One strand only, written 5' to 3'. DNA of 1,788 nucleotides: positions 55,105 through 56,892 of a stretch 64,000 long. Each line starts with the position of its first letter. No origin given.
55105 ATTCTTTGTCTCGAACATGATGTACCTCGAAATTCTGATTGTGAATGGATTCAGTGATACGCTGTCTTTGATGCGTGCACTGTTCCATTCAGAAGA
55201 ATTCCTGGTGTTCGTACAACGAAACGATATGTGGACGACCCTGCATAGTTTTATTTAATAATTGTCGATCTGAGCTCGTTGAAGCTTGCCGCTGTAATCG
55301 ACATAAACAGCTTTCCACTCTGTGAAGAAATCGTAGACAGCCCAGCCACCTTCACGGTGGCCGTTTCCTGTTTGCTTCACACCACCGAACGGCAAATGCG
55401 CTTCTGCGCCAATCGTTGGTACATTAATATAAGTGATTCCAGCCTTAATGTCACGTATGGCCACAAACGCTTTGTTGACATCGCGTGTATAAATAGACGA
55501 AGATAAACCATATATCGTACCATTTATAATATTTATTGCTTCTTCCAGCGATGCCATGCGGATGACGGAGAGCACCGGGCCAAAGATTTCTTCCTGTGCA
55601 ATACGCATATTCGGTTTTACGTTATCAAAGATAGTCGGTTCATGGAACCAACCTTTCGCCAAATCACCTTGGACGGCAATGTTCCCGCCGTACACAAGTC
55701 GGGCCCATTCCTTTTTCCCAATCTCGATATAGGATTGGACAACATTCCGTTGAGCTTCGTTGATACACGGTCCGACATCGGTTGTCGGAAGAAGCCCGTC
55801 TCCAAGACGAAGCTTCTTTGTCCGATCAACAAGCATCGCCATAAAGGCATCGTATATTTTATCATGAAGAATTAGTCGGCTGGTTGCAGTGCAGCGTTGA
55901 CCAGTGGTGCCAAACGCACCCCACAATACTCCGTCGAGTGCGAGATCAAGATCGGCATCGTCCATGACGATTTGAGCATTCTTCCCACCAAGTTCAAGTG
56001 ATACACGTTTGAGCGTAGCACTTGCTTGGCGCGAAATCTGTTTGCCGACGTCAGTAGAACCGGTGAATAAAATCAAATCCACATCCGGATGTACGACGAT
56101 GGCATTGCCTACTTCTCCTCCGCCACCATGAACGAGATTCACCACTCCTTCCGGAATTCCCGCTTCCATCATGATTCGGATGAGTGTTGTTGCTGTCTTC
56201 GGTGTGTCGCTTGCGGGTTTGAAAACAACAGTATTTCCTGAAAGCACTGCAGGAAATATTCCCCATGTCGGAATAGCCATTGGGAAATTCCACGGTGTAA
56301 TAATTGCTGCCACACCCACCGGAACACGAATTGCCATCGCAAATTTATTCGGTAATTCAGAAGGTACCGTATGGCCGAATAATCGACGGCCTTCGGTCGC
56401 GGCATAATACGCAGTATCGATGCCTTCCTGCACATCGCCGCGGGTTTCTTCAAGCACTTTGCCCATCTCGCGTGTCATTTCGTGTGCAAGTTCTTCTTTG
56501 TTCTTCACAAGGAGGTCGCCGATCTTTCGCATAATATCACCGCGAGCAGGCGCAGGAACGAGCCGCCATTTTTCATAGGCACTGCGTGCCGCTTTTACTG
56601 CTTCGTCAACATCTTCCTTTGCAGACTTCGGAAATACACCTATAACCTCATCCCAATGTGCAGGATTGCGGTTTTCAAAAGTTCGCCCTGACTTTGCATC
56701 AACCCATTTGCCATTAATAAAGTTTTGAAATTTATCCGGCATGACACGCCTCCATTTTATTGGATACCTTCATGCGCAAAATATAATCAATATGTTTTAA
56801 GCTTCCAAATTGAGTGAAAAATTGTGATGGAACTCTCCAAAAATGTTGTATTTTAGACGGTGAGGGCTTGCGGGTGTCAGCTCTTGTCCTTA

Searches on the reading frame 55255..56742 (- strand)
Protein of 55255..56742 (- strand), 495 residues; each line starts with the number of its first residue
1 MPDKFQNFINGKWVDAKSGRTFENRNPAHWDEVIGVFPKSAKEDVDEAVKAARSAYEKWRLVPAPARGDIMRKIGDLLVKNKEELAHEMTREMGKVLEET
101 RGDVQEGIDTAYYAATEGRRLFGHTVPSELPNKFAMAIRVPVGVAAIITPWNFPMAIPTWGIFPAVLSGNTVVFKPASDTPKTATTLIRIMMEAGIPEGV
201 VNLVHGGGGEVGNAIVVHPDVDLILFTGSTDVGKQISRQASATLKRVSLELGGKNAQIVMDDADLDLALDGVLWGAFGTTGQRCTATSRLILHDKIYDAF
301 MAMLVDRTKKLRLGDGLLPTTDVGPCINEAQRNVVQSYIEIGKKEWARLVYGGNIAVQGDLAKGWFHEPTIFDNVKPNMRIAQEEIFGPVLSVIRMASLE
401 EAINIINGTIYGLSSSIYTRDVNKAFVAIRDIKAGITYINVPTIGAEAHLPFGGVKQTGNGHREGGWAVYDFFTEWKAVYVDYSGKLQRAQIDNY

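Call 3: search_protein_families(library=pfam, proteins=[window:55255-56742:-])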
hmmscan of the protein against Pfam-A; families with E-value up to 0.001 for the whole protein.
window:55255-56742:- (495 aa): 1 family
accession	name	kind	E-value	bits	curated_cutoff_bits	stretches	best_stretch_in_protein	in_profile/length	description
PF00171.27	Aldedh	-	1.1e-174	581.8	23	1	13-479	1-461/461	Aldehyde dehydrogenase family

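Call 4: search_protein_families(library=ncbifam, proteins=[window:55255-56742:-])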
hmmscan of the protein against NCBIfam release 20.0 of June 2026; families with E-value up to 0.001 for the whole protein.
window:55255-56742:- (495 aa): 45 families (the best 25 are shown)
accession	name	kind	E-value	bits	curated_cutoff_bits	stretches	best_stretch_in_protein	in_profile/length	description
NF042993.1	AlphKGSA_gudD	equivalog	3e-168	560.5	770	1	4-481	3-480/481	alpha-ketoglutaric semialdehyde dehydrogenase GucD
NF052305.1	DioxValDhHalo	equivalog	1.2e-156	522.4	750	1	1-483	1-483/483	2,5-dioxovalerate dehydrogenase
TIGR02299.1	HpaE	equivalog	3.9e-140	467.7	638.35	1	6-482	2-477/488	5-carboxymethyl-2-hydroxymuconate semialdehyde dehydrogenase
TIGR01804.1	BADH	equivalog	1.5e-139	465.5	668.6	1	8-475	1-465/467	betaine-aldehyde dehydrogenase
NF009725.0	PRK13252.1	equivalog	4.3e-126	421.2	593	1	4-483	6-481/488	betaine-aldehyde dehydrogenase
NF002852.0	PRK03137.1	subfamily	1.4e-125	420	648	1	5-479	37-510/514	L-glutamate gamma-semialdehyde dehydrogenase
NF040792.1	glyc_ald_dh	equivalog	1.4e-119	400.3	760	1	6-486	2-478/488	D-glyceraldehyde dehydrogenase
NF045736.1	PaDhStyDRhodo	equivalog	8.6e-117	390.6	800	1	6-481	4-477/479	phenylacetaldehyde dehydrogenase StyD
NF010000.0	PRK13473.1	subfamily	4.3e-115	385.1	615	1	6-469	4-461/475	aminobutyraldehyde dehydrogenase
TIGR01780.1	SSADH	subfamily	2e-114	383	646.35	1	26-471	3-443/448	succinate-semialdehyde dehydrogenase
TIGR01237.1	D1pyr5carbox2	equivalog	2.4e-114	382.9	659.65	1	4-478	32-506/511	L-glutamate gamma-semialdehyde dehydrogenase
NF050084.1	pip_6_carb_DH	equivalog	2.9e-114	382.6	730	1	32-491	8-470/475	L-piperidine-6-carboxylate dehydrogenase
NF045735.1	PaDhStyDPseudo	equivalog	5e-113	378.3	850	1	7-483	5-483/483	phenylacetaldehyde dehydrogenase StyD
NF040648.1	lactal_redase_Meth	equivalog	3.4e-109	365.9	650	1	8-479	2-460/463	lactaldehyde dehydrogenase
NF008415.0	PRK11241.1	equivalog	1e-108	364.1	828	1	5-472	11-472/482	NADP-dependent succinate-semialdehyde dehydrogenase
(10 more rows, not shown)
